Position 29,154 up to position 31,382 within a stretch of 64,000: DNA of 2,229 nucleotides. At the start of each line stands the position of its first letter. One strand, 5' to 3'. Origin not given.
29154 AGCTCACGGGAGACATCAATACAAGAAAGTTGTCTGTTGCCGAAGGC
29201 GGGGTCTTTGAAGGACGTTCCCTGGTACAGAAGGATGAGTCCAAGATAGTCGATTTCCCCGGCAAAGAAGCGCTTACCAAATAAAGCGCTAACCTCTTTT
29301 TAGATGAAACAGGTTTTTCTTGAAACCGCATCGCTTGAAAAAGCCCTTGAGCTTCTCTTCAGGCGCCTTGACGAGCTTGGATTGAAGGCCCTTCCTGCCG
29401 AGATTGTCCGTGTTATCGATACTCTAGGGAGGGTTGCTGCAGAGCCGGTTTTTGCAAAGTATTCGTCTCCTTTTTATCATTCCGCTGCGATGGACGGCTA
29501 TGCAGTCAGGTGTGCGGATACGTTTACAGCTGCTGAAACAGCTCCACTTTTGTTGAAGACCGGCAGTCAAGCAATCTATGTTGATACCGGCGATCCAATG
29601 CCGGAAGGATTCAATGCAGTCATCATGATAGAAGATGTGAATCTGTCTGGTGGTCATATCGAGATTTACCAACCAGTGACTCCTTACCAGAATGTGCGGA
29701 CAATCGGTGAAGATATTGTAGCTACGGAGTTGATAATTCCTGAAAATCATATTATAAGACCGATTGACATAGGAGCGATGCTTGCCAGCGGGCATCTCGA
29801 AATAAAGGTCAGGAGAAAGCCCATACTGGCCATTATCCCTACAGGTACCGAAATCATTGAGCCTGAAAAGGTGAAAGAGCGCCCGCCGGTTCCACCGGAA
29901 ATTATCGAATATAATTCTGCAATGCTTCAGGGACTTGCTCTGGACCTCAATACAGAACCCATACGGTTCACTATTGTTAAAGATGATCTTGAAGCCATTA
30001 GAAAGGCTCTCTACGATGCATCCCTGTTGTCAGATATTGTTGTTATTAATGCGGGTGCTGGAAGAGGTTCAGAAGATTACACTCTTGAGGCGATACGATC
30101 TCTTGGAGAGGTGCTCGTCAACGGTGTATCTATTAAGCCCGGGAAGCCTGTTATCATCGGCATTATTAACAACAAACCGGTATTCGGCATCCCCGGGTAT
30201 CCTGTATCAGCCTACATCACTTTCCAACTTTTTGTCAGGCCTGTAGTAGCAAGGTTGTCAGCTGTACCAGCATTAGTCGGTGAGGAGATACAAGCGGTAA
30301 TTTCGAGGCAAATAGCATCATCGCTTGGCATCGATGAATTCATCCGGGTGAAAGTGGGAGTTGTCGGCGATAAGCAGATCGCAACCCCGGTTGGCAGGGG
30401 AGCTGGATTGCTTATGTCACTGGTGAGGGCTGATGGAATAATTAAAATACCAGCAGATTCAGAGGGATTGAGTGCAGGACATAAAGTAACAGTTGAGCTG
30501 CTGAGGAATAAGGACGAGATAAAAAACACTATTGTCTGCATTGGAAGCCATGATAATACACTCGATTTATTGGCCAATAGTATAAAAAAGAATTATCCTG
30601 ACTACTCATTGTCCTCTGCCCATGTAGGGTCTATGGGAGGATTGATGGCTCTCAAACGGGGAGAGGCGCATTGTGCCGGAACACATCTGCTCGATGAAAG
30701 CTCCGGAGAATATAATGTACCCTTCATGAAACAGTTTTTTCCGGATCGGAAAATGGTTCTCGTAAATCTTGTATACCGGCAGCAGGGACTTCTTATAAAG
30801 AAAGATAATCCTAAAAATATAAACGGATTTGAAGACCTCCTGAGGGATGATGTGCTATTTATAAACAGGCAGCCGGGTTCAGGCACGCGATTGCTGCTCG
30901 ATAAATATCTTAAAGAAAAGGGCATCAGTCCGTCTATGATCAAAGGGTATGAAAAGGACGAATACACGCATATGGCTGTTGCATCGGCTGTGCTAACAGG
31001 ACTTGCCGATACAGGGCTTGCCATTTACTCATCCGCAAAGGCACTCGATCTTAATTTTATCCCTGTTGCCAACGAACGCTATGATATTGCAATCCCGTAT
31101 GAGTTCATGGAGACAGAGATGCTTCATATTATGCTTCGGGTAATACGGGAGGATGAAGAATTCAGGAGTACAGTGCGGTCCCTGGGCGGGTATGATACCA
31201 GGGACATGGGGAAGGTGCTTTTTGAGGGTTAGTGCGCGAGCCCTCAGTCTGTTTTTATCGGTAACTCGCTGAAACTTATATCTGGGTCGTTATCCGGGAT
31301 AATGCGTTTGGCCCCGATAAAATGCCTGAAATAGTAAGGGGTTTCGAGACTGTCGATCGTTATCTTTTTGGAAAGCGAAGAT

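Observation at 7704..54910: Pervasive family of intergenic hairpin elements whose arms are tandem 6-8 nt words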

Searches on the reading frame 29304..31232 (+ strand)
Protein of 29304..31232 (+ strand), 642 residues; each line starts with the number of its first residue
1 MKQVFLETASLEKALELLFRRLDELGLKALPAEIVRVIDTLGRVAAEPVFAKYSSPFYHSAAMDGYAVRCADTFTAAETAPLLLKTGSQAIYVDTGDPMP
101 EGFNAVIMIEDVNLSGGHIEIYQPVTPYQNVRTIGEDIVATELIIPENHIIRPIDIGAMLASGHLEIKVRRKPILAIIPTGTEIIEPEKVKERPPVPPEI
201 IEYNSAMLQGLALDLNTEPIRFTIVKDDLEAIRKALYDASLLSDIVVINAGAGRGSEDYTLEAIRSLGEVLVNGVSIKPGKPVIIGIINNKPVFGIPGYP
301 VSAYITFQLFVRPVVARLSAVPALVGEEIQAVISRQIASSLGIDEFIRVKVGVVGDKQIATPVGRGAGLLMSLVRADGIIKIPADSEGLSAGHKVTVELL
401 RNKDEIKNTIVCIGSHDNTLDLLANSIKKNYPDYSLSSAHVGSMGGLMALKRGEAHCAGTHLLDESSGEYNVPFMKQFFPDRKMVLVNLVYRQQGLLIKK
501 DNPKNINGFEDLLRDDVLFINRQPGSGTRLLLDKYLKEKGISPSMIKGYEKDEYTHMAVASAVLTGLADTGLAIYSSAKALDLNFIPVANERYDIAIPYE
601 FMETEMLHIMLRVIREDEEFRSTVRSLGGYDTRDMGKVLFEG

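Call 16: find_encoding_contigs(protein=window:29304-31232:+, flank=10000, max_places=6)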
Protein window:29304-31232:+ (642 aa): 8 contigs read that carry it; 6 places shown.
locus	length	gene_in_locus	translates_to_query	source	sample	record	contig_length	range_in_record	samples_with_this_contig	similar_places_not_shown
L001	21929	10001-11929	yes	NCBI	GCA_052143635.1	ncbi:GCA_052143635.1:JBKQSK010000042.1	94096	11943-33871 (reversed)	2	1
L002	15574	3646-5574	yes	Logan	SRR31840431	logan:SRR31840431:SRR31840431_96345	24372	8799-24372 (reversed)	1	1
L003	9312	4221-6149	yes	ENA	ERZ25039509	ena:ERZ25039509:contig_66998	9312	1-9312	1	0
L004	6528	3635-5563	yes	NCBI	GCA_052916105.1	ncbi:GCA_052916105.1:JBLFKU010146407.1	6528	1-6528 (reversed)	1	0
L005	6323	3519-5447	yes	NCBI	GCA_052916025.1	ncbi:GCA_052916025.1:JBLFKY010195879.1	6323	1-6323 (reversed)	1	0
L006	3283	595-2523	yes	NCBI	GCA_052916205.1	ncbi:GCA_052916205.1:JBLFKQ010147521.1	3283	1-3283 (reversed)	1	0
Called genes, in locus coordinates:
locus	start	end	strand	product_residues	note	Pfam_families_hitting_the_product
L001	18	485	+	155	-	PF02082:Rrf2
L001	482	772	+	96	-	PF01206:TusA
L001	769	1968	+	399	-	PF00266:Aminotran_5, PF01212:Beta_elim_lyase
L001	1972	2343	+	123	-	PF01592:NifU_N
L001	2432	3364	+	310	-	PF00072:Response_reg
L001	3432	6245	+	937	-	PF00133:tRNA-synt_1, PF01406:tRNA-synt_1e (faint), PF09334:tRNA-synt_1g, PF13603:tRNA-synt_1_2 (weak), PF00133:tRNA-synt_1, PF09334:tRNA-synt_1g (weak), PF08264:Anticodon_1, PF10458:Val_tRNA-synt_C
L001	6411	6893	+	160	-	-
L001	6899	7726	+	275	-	PF02749:QRPTase_N, PF01729:QRPTase_C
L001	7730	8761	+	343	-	PF00586:AIRS, PF02769:AIRS_C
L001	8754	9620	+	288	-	PF01551:Peptidase_M23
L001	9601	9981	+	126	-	PF04519:Bactofilin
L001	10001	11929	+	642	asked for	PF03453:MoeA_N, PF00994:MoCF_biosynth, PF03454:MoeA_C, PF12849:PBP_like_2 (weak), PF12727:PBP_like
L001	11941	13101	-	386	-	PF22310:NMB0315_dom_I (faint), PF23446:LysM1_NFP_LYK (faint), PF01476:LysM, PF23473:LysM3_LYK4_5 (faint), PF01476:LysM, PF00877:NLPC_P60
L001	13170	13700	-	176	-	PF04079:SMC_ScpB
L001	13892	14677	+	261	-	PF01323:DSBA (faint), PF13192:Thioredoxin_3 (faint), PF10411:DsbC_N, PF13098:Thioredoxin_2, PF13462:Thioredoxin_4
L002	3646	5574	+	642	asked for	PF03453:MoeA_N, PF00994:MoCF_biosynth, PF03454:MoeA_C, PF12849:PBP_like_2 (weak), PF12727:PBP_like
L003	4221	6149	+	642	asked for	PF03453:MoeA_N, PF00994:MoCF_biosynth, PF03454:MoeA_C, PF12849:PBP_like_2 (weak), PF12727:PBP_like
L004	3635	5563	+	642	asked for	PF03453:MoeA_N, PF00994:MoCF_biosynth, PF03454:MoeA_C, PF12849:PBP_like_2 (weak), PF12727:PBP_like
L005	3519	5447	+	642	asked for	PF03453:MoeA_N, PF00994:MoCF_biosynth, PF03454:MoeA_C, PF12849:PBP_like_2 (weak), PF12727:PBP_like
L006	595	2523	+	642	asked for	PF03453:MoeA_N, PF00994:MoCF_biosynth, PF03454:MoeA_C, PF12849:PBP_like_2 (weak), PF12727:PBP_like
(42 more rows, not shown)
